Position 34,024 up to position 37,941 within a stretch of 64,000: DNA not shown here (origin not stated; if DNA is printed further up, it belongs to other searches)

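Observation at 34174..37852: Defence helicase carries its own XRE-type HTH and sits behind a textbook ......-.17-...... promoter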

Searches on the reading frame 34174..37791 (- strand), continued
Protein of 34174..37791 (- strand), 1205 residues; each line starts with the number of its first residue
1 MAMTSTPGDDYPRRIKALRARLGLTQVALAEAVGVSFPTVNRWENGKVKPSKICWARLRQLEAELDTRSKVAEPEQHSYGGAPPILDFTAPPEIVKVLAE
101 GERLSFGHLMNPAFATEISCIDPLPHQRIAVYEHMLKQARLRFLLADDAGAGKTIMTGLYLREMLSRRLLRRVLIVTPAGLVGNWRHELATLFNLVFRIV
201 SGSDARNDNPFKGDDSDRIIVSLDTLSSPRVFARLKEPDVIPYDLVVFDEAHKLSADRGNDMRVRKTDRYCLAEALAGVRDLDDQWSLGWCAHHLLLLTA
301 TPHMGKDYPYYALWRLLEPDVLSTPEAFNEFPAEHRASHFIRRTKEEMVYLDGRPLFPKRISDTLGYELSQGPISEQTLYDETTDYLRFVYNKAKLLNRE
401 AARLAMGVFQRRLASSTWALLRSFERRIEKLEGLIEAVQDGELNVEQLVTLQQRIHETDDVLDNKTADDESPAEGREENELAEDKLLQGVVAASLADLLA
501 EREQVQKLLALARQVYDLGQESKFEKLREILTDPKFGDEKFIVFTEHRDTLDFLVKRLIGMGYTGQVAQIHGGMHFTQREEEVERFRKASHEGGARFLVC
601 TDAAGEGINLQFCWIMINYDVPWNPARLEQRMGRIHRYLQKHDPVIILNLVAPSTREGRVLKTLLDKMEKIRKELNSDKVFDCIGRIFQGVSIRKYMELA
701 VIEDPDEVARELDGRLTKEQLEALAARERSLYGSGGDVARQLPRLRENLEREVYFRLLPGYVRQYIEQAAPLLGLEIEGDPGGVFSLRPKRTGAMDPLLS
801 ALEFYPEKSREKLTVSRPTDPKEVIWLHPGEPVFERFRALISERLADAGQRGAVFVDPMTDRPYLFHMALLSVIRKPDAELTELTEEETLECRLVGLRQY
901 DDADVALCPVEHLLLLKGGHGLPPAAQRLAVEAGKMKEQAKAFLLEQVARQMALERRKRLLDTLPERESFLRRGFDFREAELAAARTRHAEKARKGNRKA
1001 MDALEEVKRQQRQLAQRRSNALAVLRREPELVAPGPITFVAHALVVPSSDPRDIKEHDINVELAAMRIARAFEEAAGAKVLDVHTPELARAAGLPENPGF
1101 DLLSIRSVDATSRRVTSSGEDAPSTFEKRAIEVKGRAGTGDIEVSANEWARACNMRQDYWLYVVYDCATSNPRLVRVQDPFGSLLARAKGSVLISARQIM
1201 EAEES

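Call 8: find_homologous_proteins(query=window:34174-37791:-, max_evalue=1e-20)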
Query window:34174-37791:- (1205 aa): 7418 proteins with E <= 1e-20 among 8000 candidates; the best 120 are listed.
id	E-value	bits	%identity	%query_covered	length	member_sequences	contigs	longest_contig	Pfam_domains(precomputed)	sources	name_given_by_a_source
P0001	0.0e+0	2710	100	100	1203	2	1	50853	PF00176.30,PF13020.13,PF01381.29,PF00271.38,PF13560.13,PF04851.22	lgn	-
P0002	0.0e+0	2319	85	100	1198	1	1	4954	PF00176.30,PF13020.13,PF01381.29,PF00271.38,PF13560.13,PF04851.22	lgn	-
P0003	0.0e+0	2096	78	99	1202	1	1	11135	PF00176.30,PF13020.13,PF01381.29,PF00271.38,PF13560.13,PF04851.22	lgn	-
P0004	0.0e+0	2069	76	100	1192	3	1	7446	PF00176.30,PF13020.13,PF01381.29,PF00271.38,PF13560.13,PF04851.22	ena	-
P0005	0.0e+0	2064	76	100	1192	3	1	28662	PF00176.30,PF13020.13,PF01381.29,PF00271.38,PF13560.13,PF04851.22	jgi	jgi:superfamily II DNA or RNA helicase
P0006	0.0e+0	2061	76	100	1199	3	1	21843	PF00270.36,PF00176.30,PF13020.13,PF01381.29,PF00271.38,PF13560.13,PF04851.22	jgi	-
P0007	0.0e+0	2060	76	100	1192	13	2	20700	PF00176.30,PF13020.13,PF01381.29,PF00271.38,PF13560.13,PF04851.22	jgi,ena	-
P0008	0.0e+0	2058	76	100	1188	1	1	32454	PF00270.36,PF00176.30,PF13020.13,PF01381.29,PF00271.38,PF13560.13,PF04851.22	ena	-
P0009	0.0e+0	2058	76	99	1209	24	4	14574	PF00270.36,PF00176.30,PF13020.13,PF01381.29,PF00271.38,PF13560.13,PF04851.22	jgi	jgi:SNF2 family DNA or RNA helicase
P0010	0.0e+0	2058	76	99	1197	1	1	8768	PF12844.14,PF00176.30,PF13020.13,PF01381.29,PF00271.38,PF13560.13,PF04851.22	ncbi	-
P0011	0.0e+0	2057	76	100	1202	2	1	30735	PF00176.30,PF13020.13,PF01381.29,PF00271.38,PF13560.13,PF04851.22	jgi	jgi:superfamily II DNA or RNA helicase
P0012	0.0e+0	2056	75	99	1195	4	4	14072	PF00176.30,PF13020.13,PF01381.29,PF00271.38,PF13560.13,PF04851.22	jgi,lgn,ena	-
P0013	0.0e+0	2053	75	100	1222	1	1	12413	PF00270.36,PF00176.30,PF13020.13,PF01381.29,PF00271.38,PF13560.13,PF04851.22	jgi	-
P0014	0.0e+0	2050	75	100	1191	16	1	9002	PF00270.36,PF00176.30,PF13020.13,PF01381.29,PF00271.38,PF13560.13,PF04851.22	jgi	-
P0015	0.0e+0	2043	75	99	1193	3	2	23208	PF00176.30,PF13020.13,PF01381.29,PF00271.38,PF13560.13,PF04851.22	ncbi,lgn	-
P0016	0.0e+0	2042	75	99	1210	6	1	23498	PF00270.36,PF00176.30,PF13020.13,PF01381.29,PF00271.38,PF04851.22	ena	-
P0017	0.0e+0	2041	76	99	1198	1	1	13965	PF00176.30,PF13020.13,PF01381.29,PF00271.38,PF13560.13,PF04851.22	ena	-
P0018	0.0e+0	2031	75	99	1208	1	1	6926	PF00176.30,PF13020.13,PF01381.29,PF00271.38,PF13560.13,PF04851.22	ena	-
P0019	0.0e+0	2027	75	99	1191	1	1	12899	PF00176.30,PF13020.13,PF01381.29,PF00271.38,PF13560.13,PF04851.22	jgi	jgi:superfamily II DNA or RNA helicase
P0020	0.0e+0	2024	75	99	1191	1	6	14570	PF00176.30,PF13020.13,PF01381.29,PF00271.38,PF13560.13,PF04851.22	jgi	jgi:superfamily II DNA or RNA helicase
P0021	0.0e+0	2024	74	99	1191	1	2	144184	PF12844.14,PF00176.30,PF13020.13,PF01381.29,PF00271.38,PF13560.13,PF04851.22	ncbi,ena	-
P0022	0.0e+0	2023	74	100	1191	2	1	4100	PF00176.30,PF13020.13,PF01381.29,PF00271.38,PF13560.13,PF04851.22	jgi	-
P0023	0.0e+0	2022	74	99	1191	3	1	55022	PF00176.30,PF13020.13,PF01381.29,PF00271.38,PF13560.13,PF04851.22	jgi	jgi:SNF2 family DNA or RNA helicase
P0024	0.0e+0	2021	74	100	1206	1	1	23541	PF00176.30,PF13020.13,PF01381.29,PF00271.38,PF13560.13,PF04851.22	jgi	jgi:superfamily II DNA or RNA helicase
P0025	0.0e+0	2019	75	99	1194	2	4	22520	PF00176.30,PF13020.13,PF01381.29,PF00271.38,PF13560.13,PF04851.22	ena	-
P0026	0.0e+0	2019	75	100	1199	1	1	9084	PF00176.30,PF13020.13,PF01381.29,PF00271.38,PF13560.13,PF04851.22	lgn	-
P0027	0.0e+0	2018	74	99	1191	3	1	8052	PF00176.30,PF13020.13,PF01381.29,PF00271.38,PF13560.13,PF04851.22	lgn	-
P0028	0.0e+0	2018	75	99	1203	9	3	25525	PF00270.36,PF00176.30,PF13020.13,PF01381.29,PF00271.38,PF13560.13,PF04851.22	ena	-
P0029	0.0e+0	2018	74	99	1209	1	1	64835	PF00176.30,PF13020.13,PF01381.29,PF00271.38,PF13560.13,PF04851.22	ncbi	-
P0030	0.0e+0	2017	74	100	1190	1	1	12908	PF00176.30,PF13020.13,PF01381.29,PF00271.38,PF13560.13,PF04851.22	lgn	-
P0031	0.0e+0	2017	74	99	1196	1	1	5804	PF00176.30,PF13020.13,PF01381.29,PF00271.38,PF13560.13,PF04851.22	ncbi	-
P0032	0.0e+0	2016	74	100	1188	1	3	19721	PF00176.30,PF13020.13,PF01381.29,PF00271.38,PF13560.13,PF04851.22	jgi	-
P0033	0.0e+0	2016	75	99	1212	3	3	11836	PF00176.30,PF13020.13,PF01381.29,PF00271.38,PF04851.22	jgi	-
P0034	0.0e+0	2016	75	99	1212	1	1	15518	PF00176.30,PF13020.13,PF01381.29,PF00271.38,PF13560.13,PF04851.22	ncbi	-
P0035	0.0e+0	2016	74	99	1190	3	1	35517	PF00270.36,PF00176.30,PF13020.13,PF01381.29,PF00271.38,PF13560.13,PF04851.22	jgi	-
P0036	0.0e+0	2016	74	99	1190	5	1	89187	PF00270.36,PF00176.30,PF13020.13,PF01381.29,PF00271.38,PF13560.13,PF04851.22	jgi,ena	-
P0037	0.0e+0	2016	74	100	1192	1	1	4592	PF00176.30,PF13020.13,PF01381.29,PF00271.38,PF13560.13,PF04851.22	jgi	jgi:SNF2 family DNA or RNA helicase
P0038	0.0e+0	2015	74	99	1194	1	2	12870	PF00176.30,PF13020.13,PF01381.29,PF00271.38,PF13560.13,PF04851.22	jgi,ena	-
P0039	0.0e+0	2015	75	100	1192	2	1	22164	PF00270.36,PF00176.30,PF13020.13,PF01381.29,PF00271.38,PF13560.13,PF04851.22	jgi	jgi:SNF2 family DNA or RNA helicase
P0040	0.0e+0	2012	74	100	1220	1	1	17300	PF00176.30,PF13020.13,PF01381.29,PF00271.38,PF13560.13,PF04851.22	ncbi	-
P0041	0.0e+0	2012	74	100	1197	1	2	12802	PF00270.36,PF00176.30,PF13020.13,PF01381.29,PF00271.38,PF13560.13,PF04851.22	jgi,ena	-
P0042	0.0e+0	2010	74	100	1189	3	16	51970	PF00176.30,PF13020.13,PF01381.29,PF00271.38,PF13560.13,PF04851.22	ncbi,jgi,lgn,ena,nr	ncbi:MAG TPA: hypothetical protein DCZ05_09385 [Deltaproteobacteria bacterium]|nr:hypothetical prote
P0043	0.0e+0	2009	75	99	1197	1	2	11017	PF00176.30,PF13020.13,PF01381.29,PF00271.38,PF13560.13,PF04851.22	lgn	-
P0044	0.0e+0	2007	74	99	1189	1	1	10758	PF00176.30,PF13020.13,PF01381.29,PF00271.38,PF04851.22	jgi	-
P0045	0.0e+0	2006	74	99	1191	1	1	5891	PF00176.30,PF13020.13,PF01381.29,PF00271.38,PF04851.22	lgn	-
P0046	0.0e+0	2006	74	100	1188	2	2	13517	PF00176.30,PF13020.13,PF01381.29,PF00271.38,PF13560.13,PF04851.22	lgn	-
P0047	0.0e+0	2004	74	99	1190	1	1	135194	PF00176.30,PF13020.13,PF01381.29,PF00271.38,PF13560.13,PF04851.22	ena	-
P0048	0.0e+0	2003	74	99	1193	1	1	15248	PF00176.30,PF13020.13,PF01381.29,PF00271.38,PF13560.13,PF04851.22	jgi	-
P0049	0.0e+0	2003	73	100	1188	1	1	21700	PF00270.36,PF00176.30,PF13020.13,PF01381.29,PF00271.38,PF04851.22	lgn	-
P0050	0.0e+0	2003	74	99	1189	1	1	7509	PF00176.30,PF13020.13,PF01381.29,PF00271.38,PF04851.22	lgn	-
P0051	0.0e+0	2003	75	99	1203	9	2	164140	PF00270.36,PF00176.30,PF13020.13,PF01381.29,PF00271.38,PF13560.13,PF04851.22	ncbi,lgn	-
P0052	0.0e+0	2001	74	99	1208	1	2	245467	PF00176.30,PF13020.13,PF01381.29,PF00271.38,PF13560.13,PF04851.22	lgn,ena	-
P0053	0.0e+0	2001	73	99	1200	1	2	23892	PF00176.30,PF13020.13,PF01381.29,PF00271.38,PF04851.22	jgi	jgi:SNF2 family DNA or RNA helicase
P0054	0.0e+0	2000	73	99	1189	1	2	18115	PF00176.30,PF13020.13,PF01381.29,PF00271.38,PF04851.22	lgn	-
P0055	0.0e+0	2000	74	99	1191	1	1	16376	PF00270.36,PF00176.30,PF13020.13,PF01381.29,PF00271.38,PF13560.13,PF04851.22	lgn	-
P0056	0.0e+0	1999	73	100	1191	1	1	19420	PF00176.30,PF13020.13,PF01381.29,PF00271.38,PF13560.13,PF04851.22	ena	-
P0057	0.0e+0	1999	73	100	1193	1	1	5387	PF00176.30,PF13020.13,PF01381.29,PF00271.38,PF13560.13,PF04851.22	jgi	jgi:superfamily II DNA or RNA helicase/DNA-binding XRE family transcriptional regulator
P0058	0.0e+0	1998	75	100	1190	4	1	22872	PF00176.30,PF13020.13,PF01381.29,PF00271.38,PF13560.13,PF04851.22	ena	-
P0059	0.0e+0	1998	74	99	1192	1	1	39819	PF00176.30,PF13020.13,PF01381.29,PF00271.38,PF13560.13,PF04851.22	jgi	jgi:SNF2 family DNA or RNA helicase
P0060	0.0e+0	1998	74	99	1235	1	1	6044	PF00270.36,PF00176.30,PF13020.13,PF01381.29,PF00271.38,PF04851.22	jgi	jgi:superfamily II DNA or RNA helicase/DNA-binding XRE family transcriptional regulator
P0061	0.0e+0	1997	74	100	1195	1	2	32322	PF00270.36,PF00176.30,PF13020.13,PF01381.29,PF00271.38,PF13560.13,PF04851.22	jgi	jgi:SNF2 family DNA or RNA helicase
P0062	0.0e+0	1994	74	99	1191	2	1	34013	PF00176.30,PF13020.13,PF01381.29,PF00271.38,PF13560.13,PF04851.22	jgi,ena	-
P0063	0.0e+0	1994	74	99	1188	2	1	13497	PF00176.30,PF13020.13,PF01381.29,PF00271.38,PF13560.13,PF04851.22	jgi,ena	-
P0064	0.0e+0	1993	74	99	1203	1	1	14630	PF00176.30,PF13020.13,PF01381.29,PF00271.38,PF13560.13,PF04851.22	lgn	-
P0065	0.0e+0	1991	74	100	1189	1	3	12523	PF00176.30,PF13020.13,PF01381.29,PF00271.38,PF13560.13,PF04851.22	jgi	-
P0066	0.0e+0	1989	73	99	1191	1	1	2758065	PF00176.30,PF13020.13,PF01381.29,PF00271.38,PF13560.13,PF04851.22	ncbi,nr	ncbi:MAG: DUF3883 domain-containing protein [Elusimicrobia bacterium]|nr:DUF3883 domain-containing p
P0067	0.0e+0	1988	74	100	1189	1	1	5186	PF00176.30,PF13020.13,PF01381.29,PF00271.38,PF13560.13,PF04851.22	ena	-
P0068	0.0e+0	1988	73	100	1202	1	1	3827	PF00176.30,PF13020.13,PF01381.29,PF00271.38,PF04851.22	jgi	jgi:superfamily II DNA/RNA helicase/transcriptional regulator with XRE-family HTH domain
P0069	0.0e+0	1988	73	99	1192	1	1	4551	PF00270.36,PF00176.30,PF13020.13,PF01381.29,PF00271.38,PF13560.13,PF04851.22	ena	-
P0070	0.0e+0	1987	74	99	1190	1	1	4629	PF00270.36,PF00176.30,PF13020.13,PF01381.29,PF00271.38,PF13560.13,PF04851.22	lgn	-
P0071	0.0e+0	1987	72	100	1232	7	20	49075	PF12844.14,PF00270.36,PF00176.30,PF13020.13,PF01381.29,PF00271.38,PF13560.13,PF04851.22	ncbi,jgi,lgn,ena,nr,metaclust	ncbi:MAG: hypothetical protein AUJ92_02035 [Armatimonadetes bacterium CG2_30_59_28]|nr:helix-turn-he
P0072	0.0e+0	1985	72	100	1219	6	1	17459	PF00176.30,PF13020.13,PF01381.29,PF00271.38,PF13560.13,PF04851.22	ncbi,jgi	jgi:SNF2 family DNA or RNA helicase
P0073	0.0e+0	1985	73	100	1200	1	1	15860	PF00176.30,PF13020.13,PF01381.29,PF00271.38,PF13560.13,PF04851.22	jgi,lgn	jgi:superfamily II DNA or RNA helicase/DNA-binding XRE family transcriptional regulator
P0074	0.0e+0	1984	73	99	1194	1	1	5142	PF00176.30,PF13020.13,PF01381.29,PF00271.38,PF13560.13,PF04851.22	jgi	jgi:SNF2 family DNA or RNA helicase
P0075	0.0e+0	1984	73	100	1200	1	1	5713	PF00176.30,PF13020.13,PF01381.29,PF00271.38,PF13560.13,PF04851.22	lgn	-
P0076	0.0e+0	1983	73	99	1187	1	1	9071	PF00176.30,PF13020.13,PF01381.29,PF00271.38,PF04851.22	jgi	-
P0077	0.0e+0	1983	73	99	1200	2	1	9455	PF00176.30,PF13020.13,PF01381.29,PF00271.38,PF13560.13,PF04851.22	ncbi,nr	ncbi:MAG: helicase-related protein [bacterium]|nr:helicase-related protein [bacterium]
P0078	0.0e+0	1983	73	99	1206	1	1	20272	PF12844.14,PF00270.36,PF00176.30,PF13020.13,PF01381.29,PF00271.38,PF13560.13,PF04851.22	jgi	jgi:superfamily II DNA or RNA helicase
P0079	0.0e+0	1983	73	99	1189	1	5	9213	PF00176.30,PF13020.13,PF01381.29,PF00271.38,PF04851.22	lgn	-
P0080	0.0e+0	1982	73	100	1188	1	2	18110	PF00176.30,PF13020.13,PF01381.29,PF00271.38,PF13560.13,PF04851.22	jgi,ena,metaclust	metaclust:\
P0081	0.0e+0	1981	73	100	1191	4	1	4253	PF00270.36,PF00176.30,PF13020.13,PF01381.29,PF00271.38,PF13560.13,PF04851.22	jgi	jgi:superfamily II DNA or RNA helicase/DNA-binding XRE family transcriptional regulator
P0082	0.0e+0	1981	74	100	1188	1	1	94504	PF00270.36,PF00176.30,PF13020.13,PF01381.29,PF00271.38,PF13560.13,PF04851.22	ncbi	-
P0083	0.0e+0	1977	72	100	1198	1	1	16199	PF00176.30,PF13020.13,PF01381.29,PF00271.38,PF04851.22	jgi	jgi:SNF2 family DNA or RNA helicase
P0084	0.0e+0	1976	74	99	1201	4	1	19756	PF00270.36,PF00176.30,PF13020.13,PF01381.29,PF00271.38,PF13560.13,PF04851.22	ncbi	-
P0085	0.0e+0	1976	73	99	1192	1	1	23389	PF00270.36,PF00176.30,PF13020.13,PF01381.29,PF00271.38,PF13560.13,PF04851.22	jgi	jgi:SNF2 family DNA or RNA helicase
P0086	0.0e+0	1976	73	100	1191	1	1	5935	PF00270.36,PF00176.30,PF13020.13,PF01381.29,PF00271.38,PF13560.13,PF04851.22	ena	-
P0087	0.0e+0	1976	74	99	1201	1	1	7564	PF00270.36,PF00176.30,PF13020.13,PF01381.29,PF00271.38,PF13560.13,PF04851.22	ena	-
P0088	0.0e+0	1976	73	99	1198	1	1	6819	PF00176.30,PF13020.13,PF01381.29,PF00271.38,PF13560.13,PF04851.22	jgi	jgi:SNF2 family DNA or RNA helicase/DNA-binding XRE family transcriptional regulator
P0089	0.0e+0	1975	74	99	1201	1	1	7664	PF00270.36,PF00176.30,PF13020.13,PF01381.29,PF00271.38,PF13560.13,PF04851.22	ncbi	-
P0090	0.0e+0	1975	74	99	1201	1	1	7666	PF00270.36,PF00176.30,PF13020.13,PF01381.29,PF00271.38,PF13560.13,PF04851.22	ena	-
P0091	0.0e+0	1975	74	100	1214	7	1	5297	PF00176.30,PF13020.13,PF01381.29,PF00271.38,PF13560.13,PF04851.22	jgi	-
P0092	0.0e+0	1974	72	99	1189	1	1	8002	PF00176.30,PF13020.13,PF01381.29,PF00271.38,PF04851.22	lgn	-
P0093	0.0e+0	1973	73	99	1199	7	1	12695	PF00270.36,PF00176.30,PF13020.13,PF01381.29,PF00271.38,PF13560.13,PF04851.22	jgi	-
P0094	0.0e+0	1973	73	99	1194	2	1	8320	PF00176.30,PF13020.13,PF01381.29,PF00271.38,PF13560.13,PF04851.22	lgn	-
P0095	0.0e+0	1971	74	99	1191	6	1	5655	PF00176.30,PF13020.13,PF01381.29,PF00271.38,PF13560.13,PF04851.22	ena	-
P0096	0.0e+0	1971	72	99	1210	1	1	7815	PF00176.30,PF13020.13,PF01381.29,PF00271.38,PF13560.13,PF04851.22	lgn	-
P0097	0.0e+0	1968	73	100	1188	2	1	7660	PF00176.30,PF13020.13,PF01381.29,PF00271.38,PF13560.13,PF04851.22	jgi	-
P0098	0.0e+0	1965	72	99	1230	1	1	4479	PF00270.36,PF00176.30,PF13020.13,PF01381.29,PF00271.38,PF13560.13,PF04851.22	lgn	-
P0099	0.0e+0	1964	73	100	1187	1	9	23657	PF00176.30,PF13020.13,PF01381.29,PF00271.38,PF13560.13,PF04851.22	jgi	jgi:superfamily II DNA or RNA helicase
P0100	0.0e+0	1963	73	99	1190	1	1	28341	PF00270.36,PF00176.30,PF13020.13,PF01381.29,PF00271.38,PF13560.13,PF04851.22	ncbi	-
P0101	0.0e+0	1962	73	100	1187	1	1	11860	PF00176.30,PF13020.13,PF01381.29,PF00271.38,PF13560.13,PF04851.22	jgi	jgi:SNF2 family DNA or RNA helicase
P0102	0.0e+0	1962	73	100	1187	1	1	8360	PF00176.30,PF13020.13,PF01381.29,PF00271.38,PF13560.13,PF04851.22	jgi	jgi:superfamily II DNA or RNA helicase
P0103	0.0e+0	1962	72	100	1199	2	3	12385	PF00270.36,PF00176.30,PF13020.13,PF01381.29,PF00271.38,PF13560.13,PF04851.22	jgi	-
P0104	0.0e+0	1961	73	99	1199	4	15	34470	PF00270.36,PF00176.30,PF13020.13,PF01381.29,PF00271.38,PF13560.13,PF04851.22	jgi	-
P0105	0.0e+0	1961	72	100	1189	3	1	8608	PF00176.30,PF13020.13,PF01381.29,PF00271.38,PF13560.13,PF04851.22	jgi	jgi:SNF2 family DNA or RNA helicase/DNA-binding XRE family transcriptional regulator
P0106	0.0e+0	1960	76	93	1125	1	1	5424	PF00176.30,PF13020.13,PF00271.38,PF04851.22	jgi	jgi:SNF2 family DNA or RNA helicase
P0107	0.0e+0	1960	74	100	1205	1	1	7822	PF00176.30,PF13020.13,PF01381.29,PF00271.38,PF04851.22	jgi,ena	-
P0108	0.0e+0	1960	73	99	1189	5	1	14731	PF12844.14,PF00176.30,PF13020.13,PF01381.29,PF00271.38,PF13560.13,PF04851.22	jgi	jgi:SNF2 family DNA or RNA helicase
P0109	0.0e+0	1959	73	99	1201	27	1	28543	PF00270.36,PF00176.30,PF13020.13,PF01381.29,PF00271.38,PF13560.13,PF04851.22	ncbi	-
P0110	0.0e+0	1957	76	94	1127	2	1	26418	PF00270.36,PF00176.30,PF13020.13,PF00271.38,PF04851.22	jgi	-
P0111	0.0e+0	1957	72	100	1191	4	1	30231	PF00176.30,PF13020.13,PF01381.29,PF00271.38,PF13560.13,PF04851.22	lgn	-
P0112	0.0e+0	1956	72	99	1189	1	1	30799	PF00270.36,PF00176.30,PF13020.13,PF01381.29,PF00271.38,PF13560.13,PF04851.22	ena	-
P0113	0.0e+0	1956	73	99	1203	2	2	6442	PF00176.30,PF13020.13,PF01381.29,PF00271.38,PF13560.13,PF04851.22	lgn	-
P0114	0.0e+0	1956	72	100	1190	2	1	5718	PF00270.36,PF00176.30,PF13020.13,PF01381.29,PF00271.38,PF04851.22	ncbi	-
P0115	0.0e+0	1954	71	100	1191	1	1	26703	PF00270.36,PF00176.30,PF13020.13,PF01381.29,PF00271.38,PF13560.13,PF04851.22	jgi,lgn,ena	-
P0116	0.0e+0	1953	73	99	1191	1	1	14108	PF00176.30,PF13020.13,PF01381.29,PF00271.38,PF13560.13,PF04851.22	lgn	-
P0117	0.0e+0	1952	72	99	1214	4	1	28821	PF00176.30,PF13020.13,PF01381.29,PF00271.38,PF15731.12,PF13560.13,PF04851.22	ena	-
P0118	0.0e+0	1952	73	100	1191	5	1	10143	PF00176.30,PF13020.13,PF01381.29,PF00271.38,PF13560.13,PF04851.22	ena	-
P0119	0.0e+0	1951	72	99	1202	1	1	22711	PF00270.36,PF00176.30,PF13020.13,PF01381.29,PF00271.38,PF13560.13,PF04851.22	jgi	jgi:SNF2 family DNA or RNA helicase/DNA-binding XRE family transcriptional regulator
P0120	0.0e+0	1951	73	100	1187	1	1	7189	PF00176.30,PF13020.13,PF01381.29,PF00271.38,PF13560.13,PF04851.22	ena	-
